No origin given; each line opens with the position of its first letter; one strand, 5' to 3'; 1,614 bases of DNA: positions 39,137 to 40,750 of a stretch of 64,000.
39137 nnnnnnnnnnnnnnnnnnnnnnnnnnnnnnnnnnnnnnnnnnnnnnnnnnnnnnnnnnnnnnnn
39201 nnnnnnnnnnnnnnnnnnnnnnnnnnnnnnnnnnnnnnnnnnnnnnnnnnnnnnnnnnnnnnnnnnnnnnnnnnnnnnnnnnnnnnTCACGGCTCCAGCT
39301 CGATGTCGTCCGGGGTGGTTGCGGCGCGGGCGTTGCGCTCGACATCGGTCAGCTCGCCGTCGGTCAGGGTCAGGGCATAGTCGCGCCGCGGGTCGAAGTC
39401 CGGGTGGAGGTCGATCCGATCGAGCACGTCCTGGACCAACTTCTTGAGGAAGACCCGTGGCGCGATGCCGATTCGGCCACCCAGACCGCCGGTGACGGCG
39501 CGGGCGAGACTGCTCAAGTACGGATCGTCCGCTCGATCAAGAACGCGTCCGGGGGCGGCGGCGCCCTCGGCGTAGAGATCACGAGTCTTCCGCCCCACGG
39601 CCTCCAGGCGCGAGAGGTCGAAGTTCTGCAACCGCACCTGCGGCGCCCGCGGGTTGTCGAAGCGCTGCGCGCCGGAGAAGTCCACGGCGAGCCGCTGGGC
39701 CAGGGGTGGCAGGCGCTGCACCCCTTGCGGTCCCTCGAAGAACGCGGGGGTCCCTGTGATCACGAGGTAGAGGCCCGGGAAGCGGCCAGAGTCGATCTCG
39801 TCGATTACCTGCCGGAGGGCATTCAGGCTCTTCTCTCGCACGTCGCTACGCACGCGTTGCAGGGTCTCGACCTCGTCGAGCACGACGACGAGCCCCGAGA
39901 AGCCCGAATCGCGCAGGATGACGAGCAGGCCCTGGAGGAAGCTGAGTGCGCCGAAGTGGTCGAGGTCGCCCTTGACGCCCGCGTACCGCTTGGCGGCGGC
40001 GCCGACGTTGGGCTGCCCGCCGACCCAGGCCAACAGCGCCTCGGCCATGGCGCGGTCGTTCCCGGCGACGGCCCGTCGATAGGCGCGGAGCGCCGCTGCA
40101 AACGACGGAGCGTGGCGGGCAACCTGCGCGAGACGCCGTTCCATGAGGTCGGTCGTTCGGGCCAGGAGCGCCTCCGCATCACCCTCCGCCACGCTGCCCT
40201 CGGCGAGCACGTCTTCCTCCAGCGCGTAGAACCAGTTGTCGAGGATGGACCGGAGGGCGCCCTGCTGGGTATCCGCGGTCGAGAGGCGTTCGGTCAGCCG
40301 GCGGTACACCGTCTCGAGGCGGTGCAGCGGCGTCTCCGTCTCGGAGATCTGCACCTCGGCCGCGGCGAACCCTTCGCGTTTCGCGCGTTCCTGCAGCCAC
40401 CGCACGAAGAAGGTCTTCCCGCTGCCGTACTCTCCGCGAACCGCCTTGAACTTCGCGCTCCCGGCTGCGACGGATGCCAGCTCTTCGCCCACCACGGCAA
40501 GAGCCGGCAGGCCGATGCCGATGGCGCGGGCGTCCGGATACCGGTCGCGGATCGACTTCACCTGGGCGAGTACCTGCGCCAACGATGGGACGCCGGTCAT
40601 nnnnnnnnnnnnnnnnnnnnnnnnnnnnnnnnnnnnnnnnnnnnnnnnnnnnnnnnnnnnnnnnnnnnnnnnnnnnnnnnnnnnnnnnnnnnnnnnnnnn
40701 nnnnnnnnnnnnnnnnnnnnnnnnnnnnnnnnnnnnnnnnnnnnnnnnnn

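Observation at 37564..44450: Eroded, mosaic BREX type 2 (Pgl-like) defence locus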

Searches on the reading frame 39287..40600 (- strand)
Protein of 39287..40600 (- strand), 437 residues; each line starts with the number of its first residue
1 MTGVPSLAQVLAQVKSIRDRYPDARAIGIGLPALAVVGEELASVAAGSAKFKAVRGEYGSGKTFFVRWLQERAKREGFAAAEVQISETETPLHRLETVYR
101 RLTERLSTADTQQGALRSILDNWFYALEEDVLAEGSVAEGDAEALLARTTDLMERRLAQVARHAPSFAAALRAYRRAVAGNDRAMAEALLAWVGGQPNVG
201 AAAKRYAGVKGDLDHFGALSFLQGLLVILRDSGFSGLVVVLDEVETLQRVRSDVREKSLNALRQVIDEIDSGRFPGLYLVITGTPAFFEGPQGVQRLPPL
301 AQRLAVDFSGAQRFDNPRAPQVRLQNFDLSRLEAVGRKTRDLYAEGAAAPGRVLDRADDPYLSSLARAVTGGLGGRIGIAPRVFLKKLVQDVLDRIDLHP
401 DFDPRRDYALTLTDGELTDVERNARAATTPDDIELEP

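Call 3: search_protein_families(library=padloc, proteins=[window:39287-40600:-], max_evalue=0.01)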
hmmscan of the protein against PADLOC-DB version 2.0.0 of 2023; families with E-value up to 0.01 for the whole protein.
window:39287-40600:- (437 aa): 3 families
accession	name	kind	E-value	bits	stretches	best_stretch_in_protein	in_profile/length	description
PDLC02494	BrxD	-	2.1e-187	621.6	1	25-436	29-439/440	BrxD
PDLC03959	SngB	-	1e-31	108.5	1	37-397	42-404/439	-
PDLC02875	DpdH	-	0.002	14.1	1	31-185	52-195/1030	DpdH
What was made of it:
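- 39287..40600 (-): 437-aa chimeric ORF: pglZ codons 1-34 (40600-40499) fused in frame to brxD from codon ~36 (40498-39287). About 2.77 kb (nearly all of pglZ and the brxD 5' end) is missing. PADLOC BrxD 29-439/440 (call 3).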

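Call 4: search_protein_families(library=pfam, proteins=[window:39287-40600:-], max_evalue=0.01)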
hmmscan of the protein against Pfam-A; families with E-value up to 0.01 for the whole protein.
window:39287-40600:- (437 aa): 3 families
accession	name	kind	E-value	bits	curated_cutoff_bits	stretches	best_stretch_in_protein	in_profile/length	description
PF10923.14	BrxC_BrxD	-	1.1e-126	423.6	22.2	1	34-410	34-412/414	BREX system ATP-binding protein BrxC/D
PF13401.12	AAA_22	-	1.8e-07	32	27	1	49-123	5-65/130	AAA domain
PF13191.12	AAA_16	-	2.2e-07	31.9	32.6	1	41-270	16-160/167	AAA ATPase domain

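Call 5: find_related_loci(query=window:39287-40600:-, collection=genome_contigs, flank=10000)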
Query window:39287-40600:- (437 aa) in genome_contigs; peptide patterns used: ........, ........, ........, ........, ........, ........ (x = any residue, [..] = any of these).
273 stretches matched a pattern; 35 encode a relative of the query (tblastn E <= 1e-3); 33 distinct loci.
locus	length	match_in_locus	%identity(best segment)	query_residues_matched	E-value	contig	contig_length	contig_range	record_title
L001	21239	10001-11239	97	26-437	0e+0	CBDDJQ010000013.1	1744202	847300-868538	MAG: Vicinamibacterales bacterium isolate 129384ec-5128-4c8d-99b8-9bb019431b25 genome assembly, contig: contig_13, whole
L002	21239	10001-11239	90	26-437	0e+0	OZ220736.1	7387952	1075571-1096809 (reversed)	MAG: Vicinamibacterales bacterium isolate e96e4bd8-36b5-4932-a7c8-d2011ef2eb69 genome assembly, chromosome: 1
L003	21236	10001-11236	91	26-436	0e+0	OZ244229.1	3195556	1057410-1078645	MAG: Vicinamibacterales bacterium isolate 98a3bb7b-36bc-46c5-b0ea-6a1611218d7a genome assembly, chromosome: 2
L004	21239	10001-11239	93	26-437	0e+0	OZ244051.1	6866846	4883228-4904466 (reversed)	MAG: Vicinamibacterales bacterium isolate 8ba7f8d7-3fc5-437a-86da-c0f89745c60d genome assembly, chromosome: 1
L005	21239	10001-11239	90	26-437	0e+0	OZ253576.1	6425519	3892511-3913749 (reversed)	MAG: Vicinamibacterales bacterium isolate 6a0cd737-ee79-44fe-98ec-e457d3034484 genome assembly, chromosome: 1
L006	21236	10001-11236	88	26-436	0e+0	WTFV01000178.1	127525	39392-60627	MAG: Acidobacteria bacterium isolate CO36386bin_12 NODE_88_length_127525_cov_21.602275, whole genome shotgun sequence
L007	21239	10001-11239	91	26-437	0e+0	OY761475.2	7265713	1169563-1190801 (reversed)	MAG: Vicinamibacterales bacterium isolate 01def6b1-0c8c-435d-859a-076764f3ef92 genome assembly, chromosome: 1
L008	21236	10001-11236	92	26-436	0e+0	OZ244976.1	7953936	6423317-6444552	MAG: Vicinamibacterales bacterium isolate 759df215-7f35-4b58-97f0-56a84cd7420d genome assembly, chromosome: 2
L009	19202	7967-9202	91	26-436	0e+0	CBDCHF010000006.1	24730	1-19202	MAG: Vicinamibacterales bacterium isolate 98a3bb7b-36bc-46c5-b0ea-6a1611218d7a genome assembly, contig: contig_6, whole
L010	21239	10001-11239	92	26-437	0e+0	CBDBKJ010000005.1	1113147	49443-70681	MAG: Vicinamibacterales bacterium isolate 439a5d20-bfdb-4aba-b463-0bc3b0a73bd6 genome assembly, contig: contig_5, whole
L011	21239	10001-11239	87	23-436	0e+0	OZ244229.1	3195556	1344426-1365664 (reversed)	MAG: Vicinamibacterales bacterium isolate 98a3bb7b-36bc-46c5-b0ea-6a1611218d7a genome assembly, chromosome: 2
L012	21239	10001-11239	91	26-437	0e+0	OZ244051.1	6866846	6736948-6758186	MAG: Vicinamibacterales bacterium isolate 8ba7f8d7-3fc5-437a-86da-c0f89745c60d genome assembly, chromosome: 1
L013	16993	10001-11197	87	39-437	0e+0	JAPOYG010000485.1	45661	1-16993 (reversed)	MAG: Acidobacteria bacterium isolate COS4_bin_27 NODE_797_length_45661_cov_41.3119, whole genome shotgun sequence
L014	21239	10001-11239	84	26-437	0e+0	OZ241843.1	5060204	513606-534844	MAG: Vicinamibacterales bacterium isolate d728d8a6-ce75-4a6f-b799-faf650d2db42 genome assembly, chromosome: 1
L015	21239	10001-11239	90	26-437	0e+0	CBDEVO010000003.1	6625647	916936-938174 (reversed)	MAG: Vicinamibacterales bacterium isolate af2fa338-4f39-4c0d-83fa-ec8062318583 genome assembly, contig: contig_3, whole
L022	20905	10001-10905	96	26-437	7e-155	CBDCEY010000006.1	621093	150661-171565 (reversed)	MAG: Vicinamibacterales bacterium isolate 91d79e5c-02a4-4b4d-8047-b2bdf700176b genome assembly, contig: contig_6, whole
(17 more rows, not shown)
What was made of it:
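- Many relatives are long-read MAGs (call 5).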

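Call 14: find_encoding_contigs(protein=window:39287-40600:-, flank=10000, max_places=6)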
Protein window:39287-40600:- (437 aa): no gene with exactly this product is on record in the collection.
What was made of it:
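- Tried and rejected: An exact-protein look-up of the BrxD chimera found no record (call 14).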

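Call 20: find_related_loci(query=L001:3-1502:+, collection=metagenome_contigs, flank=10000)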
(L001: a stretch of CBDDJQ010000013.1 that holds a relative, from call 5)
Query L001:3-1502:+ (500 aa) in metagenome_contigs; peptide patterns used: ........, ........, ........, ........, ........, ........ (x = any residue, [..] = any of these).
107 stretches matched a pattern; 57 encode a relative of the query (tblastn E <= 1e-3); 57 distinct loci.
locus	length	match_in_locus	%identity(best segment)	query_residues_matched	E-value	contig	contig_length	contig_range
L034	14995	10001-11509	81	1-500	0e+0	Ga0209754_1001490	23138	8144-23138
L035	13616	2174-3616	76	1-500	0e+0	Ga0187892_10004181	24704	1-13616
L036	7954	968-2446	70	1-500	0e+0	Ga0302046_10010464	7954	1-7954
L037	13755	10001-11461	63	1-500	0e+0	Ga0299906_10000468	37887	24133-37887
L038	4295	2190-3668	63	6-500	0e+0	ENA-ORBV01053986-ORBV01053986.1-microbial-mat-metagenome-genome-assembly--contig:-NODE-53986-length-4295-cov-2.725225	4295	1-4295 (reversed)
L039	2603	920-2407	62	3-500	0e+0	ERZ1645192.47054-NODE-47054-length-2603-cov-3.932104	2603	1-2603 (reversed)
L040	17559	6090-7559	63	1-500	0e+0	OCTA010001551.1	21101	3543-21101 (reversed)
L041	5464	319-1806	61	3-500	0e+0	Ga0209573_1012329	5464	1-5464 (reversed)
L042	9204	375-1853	62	6-500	0e+0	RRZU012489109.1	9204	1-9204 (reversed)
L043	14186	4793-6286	65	1-500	0e+0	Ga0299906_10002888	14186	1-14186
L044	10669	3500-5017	61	3-500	0e+0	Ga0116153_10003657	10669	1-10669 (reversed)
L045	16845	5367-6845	62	6-500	0e+0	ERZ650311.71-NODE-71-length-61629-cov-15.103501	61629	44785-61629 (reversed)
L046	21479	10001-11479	61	6-500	0e+0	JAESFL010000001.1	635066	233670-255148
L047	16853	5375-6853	62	6-500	0e+0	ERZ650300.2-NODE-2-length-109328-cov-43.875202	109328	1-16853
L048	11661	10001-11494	61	1-500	0e+0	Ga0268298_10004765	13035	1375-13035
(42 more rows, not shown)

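Call 23: search_protein_families(library=padloc, proteins=[L034:4059-8327:+, L034:8409-9275:+, L034:9731-13561:+, L034:2165-3133:+, L037:5064-9332:+, L037:125-3037:+, L037:3034-4308:+], max_evalue=0.00001)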
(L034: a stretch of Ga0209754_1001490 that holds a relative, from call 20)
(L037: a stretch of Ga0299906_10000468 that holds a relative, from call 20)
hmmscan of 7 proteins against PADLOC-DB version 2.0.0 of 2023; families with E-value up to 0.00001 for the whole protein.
L034:4059-8327:+ (1422 aa): 32 families (the best 25 are shown)
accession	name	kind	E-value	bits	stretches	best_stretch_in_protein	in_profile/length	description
PDLC02512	PglW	-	0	1580.8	1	5-1414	3-1398/1403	PglW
PDLC02514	PglW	-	8.8e-57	190.6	1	55-777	2-769/1335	PglW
PDLC04042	PD-T4-6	-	1.1e-47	161.1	2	547-789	39-285/292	-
PDLC04138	mad6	-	9.1e-41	138.5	2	257-508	93-328/659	mads_6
PDLC04053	PD-T4-6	-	1.7e-38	130.8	2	208-506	6-285/311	-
PDLC03921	MkoA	-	3.6e-34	115.7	1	19-663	14-631/1607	-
PDLC03920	MkoA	-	1.8e-32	110.6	2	212-503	9-287/1112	-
PDLC02513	PglW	-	6.3e-31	104.5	1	20-1094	17-1078/1413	PglW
PDLC04054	PD-T4-6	-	3.4e-27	93.8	2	213-498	12-278/347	-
PDLC04047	PD-T4-6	-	2.6e-26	90.5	2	243-494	40-273/327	-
PDLC04044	PD-T4-6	-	2.4e-23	80.9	2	263-510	84-308/372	-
PDLC04057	PD-T4-6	-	2e-21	74.5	2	557-778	53-272/443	-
PDLC04041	PD-T4-6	-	2.1e-21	74.7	2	544-785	55-302/443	-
PDLC04048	PD-T4-6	-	9.5e-21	72.5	2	557-771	56-267/354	-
PDLC04061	PD-T4-6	-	2.8e-20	71.3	2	524-779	21-286/510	-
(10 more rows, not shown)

L034:8409-9275:+ (288 aa): 0 families

L034:9731-13561:+ (1276 aa): 21 families
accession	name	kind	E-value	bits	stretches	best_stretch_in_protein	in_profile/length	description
PDLC02529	PglX|PglXI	-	0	1619.4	1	52-1271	2-1187/1189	PglX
PDLC03617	REase_MTase_IIG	-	0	1125.7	1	55-1270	5-1182/1183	Type IIG restriction enzyme-methyltransferase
PDLC02536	PglX|PglXI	-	1e-151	504.3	1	714-1265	1-559/560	PglX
PDLC02521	PglX|PglXI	-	3.3e-13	46.5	1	282-352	304-373/1174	PglX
PDLC02525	PglX|PglXI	-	1.1e-12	45.5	1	286-352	284-349/607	PglX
PDLC03313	MTase_II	-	3.1e-12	43.8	1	414-514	139-233/563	Type II methyltransferase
PDLC03630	REase_MTase_IIG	-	3.7e-11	39.6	1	245-350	357-468/1100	Type IIG restriction enzyme-methyltransferase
PDLC03338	MTase_II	-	7.1e-11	39.5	1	242-353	113-218/604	Type II methyltransferase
PDLC03335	MTase_II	-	7.3e-11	39.4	1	245-349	67-157/607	Type II methyltransferase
PDLC03600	REase_MTase_IIG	-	6.9e-10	35.5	1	285-352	300-366/1205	Type IIG restriction enzyme-methyltransferase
PDLC03627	REase_MTase_IIG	-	1.3e-09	34.4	1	284-353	405-483/1136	Type IIG restriction enzyme-methyltransferase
PDLC02518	PglX|PglXI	-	6.2e-09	32.1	1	284-352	306-374/1412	PglX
PDLC03604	REase_MTase_IIG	-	6.8e-09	32.3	0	249-307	349-410/1011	Type IIG restriction enzyme-methyltransferase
PDLC02523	PglX|PglXI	-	7.8e-09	31.8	1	283-365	328-414/1428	PglX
PDLC04134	mad2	-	5.6e-08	30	1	242-534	254-447/492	mads_2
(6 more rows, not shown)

L034:2165-3133:+ (322 aa): 2 families
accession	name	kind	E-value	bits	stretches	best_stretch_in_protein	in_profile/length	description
PDLC02355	Lit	-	2.3e-08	31.6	1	95-281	51-235/290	Lit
PDLC03011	peptidase_U41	-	2.1e-07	28.8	1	189-288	155-249/378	-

L037:5064-9332:+ (1422 aa): 32 families (the best 25 are shown)
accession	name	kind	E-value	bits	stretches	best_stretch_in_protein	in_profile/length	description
PDLC02512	PglW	-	0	1290.9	2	17-814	2-802/1403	PglW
PDLC02514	PglW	-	1.4e-51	173.3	1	68-793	2-774/1335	PglW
PDLC04053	PD-T4-6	-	1.4e-43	147.6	2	528-809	7-293/311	-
PDLC04138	mad6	-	2.4e-42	143.7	2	528-807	49-334/659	mads_6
PDLC04042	PD-T4-6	-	6.8e-42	142.1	2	527-795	6-280/292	-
PDLC02513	PglW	-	3.7e-39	131.8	1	28-787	12-727/1413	PglW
PDLC04054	PD-T4-6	-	5.8e-32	109.5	2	524-839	5-315/347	-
PDLC04047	PD-T4-6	-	1.2e-30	104.7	2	525-788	5-273/327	-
PDLC03921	MkoA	-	3.2e-27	92.7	1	31-667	13-628/1607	-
PDLC04048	PD-T4-6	-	4.7e-27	93.3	2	525-782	5-267/354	-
PDLC03920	MkoA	-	3.1e-26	90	2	272-512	56-285/1112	-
PDLC04052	PD-T4-6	-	5.2e-21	73.4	2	526-808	5-297/496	-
PDLC04057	PD-T4-6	-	7.2e-21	72.7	2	525-798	3-281/443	-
PDLC04043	PD-T4-6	-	2.3e-20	71.1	2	562-800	54-290/452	-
PDLC04044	PD-T4-6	-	5.1e-20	69.9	2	527-683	29-195/372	-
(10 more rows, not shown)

L037:125-3037:+ (970 aa): 0 families

L037:3034-4308:+ (424 aa): 0 families

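Call 65: search_protein_families(library=padloc, proteins=[L010:7154-9907:+, L010:3426-7157:+, L022:7153-9906:+, L022:10971-11624:+, L001:11239-13350:+], max_evalue=1e-10)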
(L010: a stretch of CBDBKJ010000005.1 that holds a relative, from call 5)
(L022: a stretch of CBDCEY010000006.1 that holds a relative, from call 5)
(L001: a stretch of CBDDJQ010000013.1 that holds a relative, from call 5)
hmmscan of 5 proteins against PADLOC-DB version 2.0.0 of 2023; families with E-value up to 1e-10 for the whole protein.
L010:7154-9907:+ (917 aa): 2 families
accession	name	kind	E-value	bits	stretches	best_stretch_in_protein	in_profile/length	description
PDLC02565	PglZ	-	3.6e-258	857.5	1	5-913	7-908/910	PglZ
PDLC02543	PglZ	-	2.9e-36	122.9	1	71-911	70-941/943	PglZ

L010:3426-7157:+ (1243 aa): 2 families
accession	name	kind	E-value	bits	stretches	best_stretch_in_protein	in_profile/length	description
PDLC02488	BrxC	-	0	1511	1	1-1235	2-1237/1240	BrxC-PglY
PDLC02481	BrxC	-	3.2e-54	182.4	1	5-728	4-700/1192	BrxC-PglY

L022:7153-9906:+ (917 aa): 2 families
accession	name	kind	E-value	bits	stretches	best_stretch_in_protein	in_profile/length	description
PDLC02565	PglZ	-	1.2e-257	855.8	1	6-913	8-908/910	PglZ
PDLC02543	PglZ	-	1.9e-37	126.9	1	71-911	70-941/943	PglZ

L022:10971-11624:+ (217 aa): 0 families

L001:11239-13350:+ (703 aa): 25 families
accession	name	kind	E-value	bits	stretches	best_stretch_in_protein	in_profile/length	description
PDLC02503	BrxHI|BrxHII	-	1.3e-299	993.4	1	6-700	4-695/698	BrxHI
PDLC02501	BrxHI|BrxHII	-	2.1e-149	497.3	1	7-610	4-610/925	BrxHI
PDLC03960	SngC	-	3.1e-119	397.8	1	6-692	5-716/720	-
PDLC02897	DpdJ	-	2.4e-40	136.3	2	244-395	351-502/1570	DpdJ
PDLC02864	DpdF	-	2.5e-28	97.3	1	14-358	10-342/610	DpdF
PDLC02861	DpdF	-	5.3e-23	79.2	1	248-357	237-345/611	DpdF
PDLC02870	DpdF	-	1.9e-22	77.5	1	19-363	6-339/534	DpdF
PDLC03928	PsyrT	-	5.9e-20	69.1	1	252-358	243-348/689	-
PDLC01761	Cas3b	-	9.2e-19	65.6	1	41-347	231-537/705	-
PDLC02896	DpdJ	-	1.5e-17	60.6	0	303-346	583-626/1487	DpdJ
PDLC00192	HamB1|HamB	-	3.1e-15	52.9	1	26-210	268-448/1104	DEAD-box helicase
PDLC01767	Cas3e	-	3.4e-15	53.6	0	154-344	329-519/680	-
PDLC02707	PbeA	-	6.3e-15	52.8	0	242-343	514-616/672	PbeA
PDLC00938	Cas3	-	1.5e-14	52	1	45-344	3-319/358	CRISPR-associated helicase Cas3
PDLC00037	DruE3|DruE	-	3.9e-14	49.4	0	288-345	1044-1101/2055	SNF2 family N-terminal domain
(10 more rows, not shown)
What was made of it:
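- Reference genes verified as PglY, PglZ, BrxHI and PglW by PADLOC (calls 23, 65).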
